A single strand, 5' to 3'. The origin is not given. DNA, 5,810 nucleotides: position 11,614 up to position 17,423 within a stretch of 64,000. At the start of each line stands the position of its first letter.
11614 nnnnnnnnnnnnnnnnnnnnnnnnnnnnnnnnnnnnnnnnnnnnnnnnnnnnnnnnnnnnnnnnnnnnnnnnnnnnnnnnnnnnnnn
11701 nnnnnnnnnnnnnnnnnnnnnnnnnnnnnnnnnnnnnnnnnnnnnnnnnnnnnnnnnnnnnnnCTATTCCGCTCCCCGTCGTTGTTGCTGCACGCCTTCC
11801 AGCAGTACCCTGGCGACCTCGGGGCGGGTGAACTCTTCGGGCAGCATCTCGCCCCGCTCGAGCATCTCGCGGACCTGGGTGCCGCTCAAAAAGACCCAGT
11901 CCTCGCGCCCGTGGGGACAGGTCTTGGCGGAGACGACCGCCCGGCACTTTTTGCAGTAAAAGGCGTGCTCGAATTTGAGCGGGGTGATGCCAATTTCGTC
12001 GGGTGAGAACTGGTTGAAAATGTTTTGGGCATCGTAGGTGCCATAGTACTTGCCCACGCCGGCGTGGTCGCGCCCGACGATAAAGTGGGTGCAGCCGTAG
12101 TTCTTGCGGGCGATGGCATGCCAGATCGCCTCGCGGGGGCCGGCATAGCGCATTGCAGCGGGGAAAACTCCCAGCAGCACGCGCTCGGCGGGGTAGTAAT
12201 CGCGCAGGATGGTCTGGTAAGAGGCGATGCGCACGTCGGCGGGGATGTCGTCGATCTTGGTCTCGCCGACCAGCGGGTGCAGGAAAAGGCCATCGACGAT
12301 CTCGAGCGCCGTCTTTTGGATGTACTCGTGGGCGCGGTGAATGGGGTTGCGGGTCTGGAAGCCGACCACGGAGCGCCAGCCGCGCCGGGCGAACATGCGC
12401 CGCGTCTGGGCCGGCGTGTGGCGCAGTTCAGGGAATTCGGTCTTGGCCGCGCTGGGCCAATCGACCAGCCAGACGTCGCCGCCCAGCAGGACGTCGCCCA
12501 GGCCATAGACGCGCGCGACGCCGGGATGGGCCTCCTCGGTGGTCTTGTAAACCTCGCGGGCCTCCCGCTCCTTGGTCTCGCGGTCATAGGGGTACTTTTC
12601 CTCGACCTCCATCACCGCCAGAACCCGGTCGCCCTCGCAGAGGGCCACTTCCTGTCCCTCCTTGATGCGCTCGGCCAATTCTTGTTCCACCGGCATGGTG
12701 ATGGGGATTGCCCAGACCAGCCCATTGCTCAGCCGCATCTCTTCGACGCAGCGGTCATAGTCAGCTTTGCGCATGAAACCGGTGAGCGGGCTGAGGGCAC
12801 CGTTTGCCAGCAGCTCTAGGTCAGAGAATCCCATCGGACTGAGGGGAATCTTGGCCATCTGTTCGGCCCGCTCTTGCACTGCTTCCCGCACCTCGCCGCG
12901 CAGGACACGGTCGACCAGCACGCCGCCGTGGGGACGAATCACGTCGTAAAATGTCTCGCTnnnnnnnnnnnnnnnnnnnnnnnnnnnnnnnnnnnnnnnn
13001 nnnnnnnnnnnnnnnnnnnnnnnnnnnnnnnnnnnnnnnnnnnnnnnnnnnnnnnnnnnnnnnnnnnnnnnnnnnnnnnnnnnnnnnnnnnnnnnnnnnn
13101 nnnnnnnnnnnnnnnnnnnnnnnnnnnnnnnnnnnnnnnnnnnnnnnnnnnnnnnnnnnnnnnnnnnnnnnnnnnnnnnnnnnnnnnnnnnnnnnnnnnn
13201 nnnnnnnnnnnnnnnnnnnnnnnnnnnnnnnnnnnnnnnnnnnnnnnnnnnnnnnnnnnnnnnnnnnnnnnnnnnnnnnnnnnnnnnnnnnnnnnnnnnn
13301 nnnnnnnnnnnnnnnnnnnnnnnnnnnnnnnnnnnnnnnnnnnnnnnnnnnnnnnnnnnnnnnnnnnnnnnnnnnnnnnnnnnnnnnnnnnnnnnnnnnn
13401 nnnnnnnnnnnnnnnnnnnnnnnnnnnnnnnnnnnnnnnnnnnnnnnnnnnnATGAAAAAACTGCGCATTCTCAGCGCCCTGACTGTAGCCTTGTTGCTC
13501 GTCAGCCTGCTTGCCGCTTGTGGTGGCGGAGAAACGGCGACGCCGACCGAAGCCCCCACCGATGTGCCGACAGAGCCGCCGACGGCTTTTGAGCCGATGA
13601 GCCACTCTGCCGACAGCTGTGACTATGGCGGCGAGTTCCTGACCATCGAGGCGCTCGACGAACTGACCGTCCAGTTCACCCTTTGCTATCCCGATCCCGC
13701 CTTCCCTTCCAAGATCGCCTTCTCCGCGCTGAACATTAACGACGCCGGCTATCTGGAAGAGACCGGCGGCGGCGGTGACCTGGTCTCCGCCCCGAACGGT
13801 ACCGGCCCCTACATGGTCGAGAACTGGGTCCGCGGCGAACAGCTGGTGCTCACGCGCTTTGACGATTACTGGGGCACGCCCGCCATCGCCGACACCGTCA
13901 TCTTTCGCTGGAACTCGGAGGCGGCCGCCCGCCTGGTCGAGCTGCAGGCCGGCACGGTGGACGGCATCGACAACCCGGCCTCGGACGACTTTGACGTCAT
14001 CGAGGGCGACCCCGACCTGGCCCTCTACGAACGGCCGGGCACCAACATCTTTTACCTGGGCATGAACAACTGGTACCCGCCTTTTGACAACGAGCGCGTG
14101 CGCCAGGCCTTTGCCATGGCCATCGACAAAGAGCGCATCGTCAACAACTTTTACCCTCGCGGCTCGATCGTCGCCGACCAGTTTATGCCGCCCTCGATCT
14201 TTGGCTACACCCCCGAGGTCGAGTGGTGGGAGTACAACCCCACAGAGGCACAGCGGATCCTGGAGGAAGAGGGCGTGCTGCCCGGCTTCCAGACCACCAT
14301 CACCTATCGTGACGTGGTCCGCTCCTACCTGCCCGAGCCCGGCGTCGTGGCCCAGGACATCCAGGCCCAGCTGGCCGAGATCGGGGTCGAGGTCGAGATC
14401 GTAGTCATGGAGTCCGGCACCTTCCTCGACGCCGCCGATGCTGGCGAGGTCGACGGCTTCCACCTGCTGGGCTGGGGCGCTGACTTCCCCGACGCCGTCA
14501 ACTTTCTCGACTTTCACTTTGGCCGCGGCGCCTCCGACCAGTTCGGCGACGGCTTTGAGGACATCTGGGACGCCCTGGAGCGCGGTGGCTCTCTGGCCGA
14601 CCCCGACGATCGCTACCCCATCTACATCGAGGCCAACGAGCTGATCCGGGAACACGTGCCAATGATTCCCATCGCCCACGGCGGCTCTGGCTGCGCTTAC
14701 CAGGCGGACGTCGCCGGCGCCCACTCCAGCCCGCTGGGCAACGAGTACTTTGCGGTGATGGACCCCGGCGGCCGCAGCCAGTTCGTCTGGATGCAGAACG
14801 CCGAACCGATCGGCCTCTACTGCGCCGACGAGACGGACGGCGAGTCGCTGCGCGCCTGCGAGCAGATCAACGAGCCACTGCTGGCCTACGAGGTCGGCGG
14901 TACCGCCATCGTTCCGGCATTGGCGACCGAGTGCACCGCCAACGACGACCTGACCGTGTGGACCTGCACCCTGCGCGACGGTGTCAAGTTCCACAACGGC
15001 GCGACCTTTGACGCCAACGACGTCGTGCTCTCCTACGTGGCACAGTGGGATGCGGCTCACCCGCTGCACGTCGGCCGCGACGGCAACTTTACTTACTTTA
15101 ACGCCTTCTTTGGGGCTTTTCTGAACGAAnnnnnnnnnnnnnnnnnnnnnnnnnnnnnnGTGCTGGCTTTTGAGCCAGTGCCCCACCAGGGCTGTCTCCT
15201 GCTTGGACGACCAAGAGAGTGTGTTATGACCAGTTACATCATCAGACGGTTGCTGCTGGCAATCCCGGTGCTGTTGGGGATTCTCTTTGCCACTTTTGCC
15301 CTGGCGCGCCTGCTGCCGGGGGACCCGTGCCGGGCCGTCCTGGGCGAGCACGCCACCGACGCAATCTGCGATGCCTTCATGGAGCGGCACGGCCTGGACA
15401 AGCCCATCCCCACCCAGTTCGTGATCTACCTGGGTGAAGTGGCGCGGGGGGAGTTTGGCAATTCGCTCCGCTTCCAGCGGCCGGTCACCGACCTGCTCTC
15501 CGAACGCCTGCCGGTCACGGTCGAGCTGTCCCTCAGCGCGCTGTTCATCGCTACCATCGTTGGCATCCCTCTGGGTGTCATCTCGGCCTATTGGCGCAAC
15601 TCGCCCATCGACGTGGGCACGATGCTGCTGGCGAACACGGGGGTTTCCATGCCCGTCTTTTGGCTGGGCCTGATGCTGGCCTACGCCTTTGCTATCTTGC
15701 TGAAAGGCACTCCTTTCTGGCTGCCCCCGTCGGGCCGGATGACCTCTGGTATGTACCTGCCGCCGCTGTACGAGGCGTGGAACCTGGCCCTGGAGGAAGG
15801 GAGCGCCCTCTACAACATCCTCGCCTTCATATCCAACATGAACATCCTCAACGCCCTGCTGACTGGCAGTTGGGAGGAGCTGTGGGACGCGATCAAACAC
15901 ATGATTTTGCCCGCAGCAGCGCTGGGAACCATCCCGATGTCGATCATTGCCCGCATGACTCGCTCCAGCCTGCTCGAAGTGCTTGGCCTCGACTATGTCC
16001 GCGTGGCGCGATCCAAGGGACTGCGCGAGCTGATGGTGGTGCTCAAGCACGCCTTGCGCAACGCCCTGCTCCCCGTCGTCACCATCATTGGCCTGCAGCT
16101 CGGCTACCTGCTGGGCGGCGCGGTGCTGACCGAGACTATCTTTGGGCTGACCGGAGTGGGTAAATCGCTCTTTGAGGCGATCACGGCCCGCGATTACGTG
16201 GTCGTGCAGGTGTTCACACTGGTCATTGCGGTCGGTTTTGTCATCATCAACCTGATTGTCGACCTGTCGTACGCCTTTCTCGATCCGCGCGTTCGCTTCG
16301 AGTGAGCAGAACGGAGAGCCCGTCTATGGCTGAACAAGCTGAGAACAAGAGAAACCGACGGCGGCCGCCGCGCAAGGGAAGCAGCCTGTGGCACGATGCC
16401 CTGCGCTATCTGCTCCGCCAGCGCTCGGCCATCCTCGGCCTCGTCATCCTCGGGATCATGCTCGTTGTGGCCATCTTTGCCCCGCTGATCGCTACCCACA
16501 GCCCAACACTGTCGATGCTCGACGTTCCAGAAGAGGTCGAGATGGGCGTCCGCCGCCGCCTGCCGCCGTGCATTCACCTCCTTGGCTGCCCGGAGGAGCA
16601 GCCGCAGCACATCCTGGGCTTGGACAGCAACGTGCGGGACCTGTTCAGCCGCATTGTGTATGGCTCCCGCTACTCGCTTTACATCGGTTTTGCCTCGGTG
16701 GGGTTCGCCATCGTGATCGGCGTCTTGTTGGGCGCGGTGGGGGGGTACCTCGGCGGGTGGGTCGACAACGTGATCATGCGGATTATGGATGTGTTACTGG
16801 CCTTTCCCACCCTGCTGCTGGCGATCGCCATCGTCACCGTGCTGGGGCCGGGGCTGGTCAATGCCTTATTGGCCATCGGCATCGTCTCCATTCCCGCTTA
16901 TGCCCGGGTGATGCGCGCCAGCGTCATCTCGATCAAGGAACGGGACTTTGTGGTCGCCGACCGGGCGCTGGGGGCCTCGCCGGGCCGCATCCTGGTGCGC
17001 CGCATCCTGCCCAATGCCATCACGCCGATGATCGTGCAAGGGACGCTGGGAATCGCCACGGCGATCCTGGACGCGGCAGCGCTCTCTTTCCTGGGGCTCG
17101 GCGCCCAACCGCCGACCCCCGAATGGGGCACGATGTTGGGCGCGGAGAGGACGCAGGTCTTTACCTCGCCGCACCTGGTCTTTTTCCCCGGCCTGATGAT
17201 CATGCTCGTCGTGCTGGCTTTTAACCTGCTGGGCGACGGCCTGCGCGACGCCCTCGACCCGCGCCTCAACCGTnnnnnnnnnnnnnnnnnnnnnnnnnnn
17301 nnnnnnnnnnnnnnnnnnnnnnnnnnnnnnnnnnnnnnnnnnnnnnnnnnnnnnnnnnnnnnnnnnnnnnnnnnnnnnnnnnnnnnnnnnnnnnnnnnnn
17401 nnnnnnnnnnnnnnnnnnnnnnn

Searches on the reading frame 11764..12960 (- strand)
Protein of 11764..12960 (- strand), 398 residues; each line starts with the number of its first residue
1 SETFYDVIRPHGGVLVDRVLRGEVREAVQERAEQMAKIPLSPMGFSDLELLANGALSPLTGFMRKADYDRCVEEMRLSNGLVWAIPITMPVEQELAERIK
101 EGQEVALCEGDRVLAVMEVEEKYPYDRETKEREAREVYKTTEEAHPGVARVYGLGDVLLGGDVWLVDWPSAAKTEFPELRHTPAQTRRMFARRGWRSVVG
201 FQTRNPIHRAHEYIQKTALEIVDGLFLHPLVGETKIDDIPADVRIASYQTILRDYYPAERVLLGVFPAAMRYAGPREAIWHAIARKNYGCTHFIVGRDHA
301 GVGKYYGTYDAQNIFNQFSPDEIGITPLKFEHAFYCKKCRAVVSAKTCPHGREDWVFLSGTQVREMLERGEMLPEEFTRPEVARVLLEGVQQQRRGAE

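Call 33: search_protein_families(library=pfam, proteins=[window:11764-12960:-], max_evalue=0.00001)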
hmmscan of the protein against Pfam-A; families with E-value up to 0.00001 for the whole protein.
window:11764-12960:- (398 aa): 2 families
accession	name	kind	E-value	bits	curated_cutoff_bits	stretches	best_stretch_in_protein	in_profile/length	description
PF01747.23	ATP-sulfurylase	-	3.2e-100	334.3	24.3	1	178-388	2-211/212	ATP-sulfurylase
PF14306.12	PUA_2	-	1.8e-53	180.8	27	1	8-166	1-157/159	PUA-like domain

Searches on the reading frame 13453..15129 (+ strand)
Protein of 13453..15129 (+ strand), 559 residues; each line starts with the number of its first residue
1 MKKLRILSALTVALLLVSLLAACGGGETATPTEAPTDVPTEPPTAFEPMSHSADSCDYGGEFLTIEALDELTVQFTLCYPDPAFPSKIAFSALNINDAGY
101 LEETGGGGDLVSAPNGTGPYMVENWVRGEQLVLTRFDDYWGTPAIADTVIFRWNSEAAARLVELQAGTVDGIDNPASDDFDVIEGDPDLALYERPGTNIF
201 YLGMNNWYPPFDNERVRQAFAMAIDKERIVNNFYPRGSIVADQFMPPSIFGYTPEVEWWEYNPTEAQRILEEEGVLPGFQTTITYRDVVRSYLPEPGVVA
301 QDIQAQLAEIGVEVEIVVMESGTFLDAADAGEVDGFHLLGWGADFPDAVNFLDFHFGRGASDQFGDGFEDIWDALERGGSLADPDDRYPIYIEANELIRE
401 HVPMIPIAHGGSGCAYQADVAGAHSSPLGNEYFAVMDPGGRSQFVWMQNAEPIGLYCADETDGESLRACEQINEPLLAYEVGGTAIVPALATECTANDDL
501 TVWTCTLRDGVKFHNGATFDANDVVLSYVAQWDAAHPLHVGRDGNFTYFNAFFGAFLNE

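Call 33: search_protein_families(library=pfam, proteins=[window:13453-15129:+], max_evalue=0.00001)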
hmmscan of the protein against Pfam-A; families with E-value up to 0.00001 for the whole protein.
window:13453-15129:+ (559 aa): 1 family
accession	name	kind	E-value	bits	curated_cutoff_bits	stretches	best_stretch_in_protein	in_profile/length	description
PF00496.27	SBP_bac_5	-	3.9e-82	276.7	32.4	2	59-359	62-364/368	Bacterial extracellular solute-binding proteins, family 5 Middle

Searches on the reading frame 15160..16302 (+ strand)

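Call 33: search_protein_families(library=pfam, proteins=[window:15160-16302:+], max_evalue=0.00001)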
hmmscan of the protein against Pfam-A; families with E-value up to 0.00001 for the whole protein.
window:15160-16302:+ (381 aa): 2 families
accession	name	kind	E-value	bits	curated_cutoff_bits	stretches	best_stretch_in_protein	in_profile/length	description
PF00528.27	BPD_transp_1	-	1.8e-37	129.3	26.4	1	135-379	1-183/184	Binding-protein-dependent transport system inner membrane component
PF19300.4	BPD_transp_1_N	-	2.5e-11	44.2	23.8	1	23-123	1-113/114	Binding-prot-dependent transport system membrane comp, N-term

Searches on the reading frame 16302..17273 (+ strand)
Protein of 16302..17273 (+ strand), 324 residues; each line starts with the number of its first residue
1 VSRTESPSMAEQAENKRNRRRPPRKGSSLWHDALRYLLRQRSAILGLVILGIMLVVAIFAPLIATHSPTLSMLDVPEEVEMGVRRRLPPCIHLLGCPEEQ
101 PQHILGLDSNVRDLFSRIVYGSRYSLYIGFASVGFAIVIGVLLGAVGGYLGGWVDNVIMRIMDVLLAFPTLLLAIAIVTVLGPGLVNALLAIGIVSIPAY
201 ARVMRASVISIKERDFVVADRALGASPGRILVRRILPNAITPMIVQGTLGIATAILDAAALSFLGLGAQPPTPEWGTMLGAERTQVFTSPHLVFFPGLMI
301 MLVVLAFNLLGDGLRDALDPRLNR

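Call 33: search_protein_families(library=pfam, proteins=[window:16302-17273:+], max_evalue=0.00001)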
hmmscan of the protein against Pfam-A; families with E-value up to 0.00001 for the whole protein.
window:16302-17273:+ (324 aa): 2 families
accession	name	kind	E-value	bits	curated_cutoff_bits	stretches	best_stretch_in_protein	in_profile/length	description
PF00528.27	BPD_transp_1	-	1.1e-34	120.2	26.4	1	140-323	1-183/184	Binding-protein-dependent transport system inner membrane component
PF12911.12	OppC_N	-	2.1e-13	50.4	23.9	1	28-72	1-43/53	N-terminal TM domain of oligopeptide transport permease C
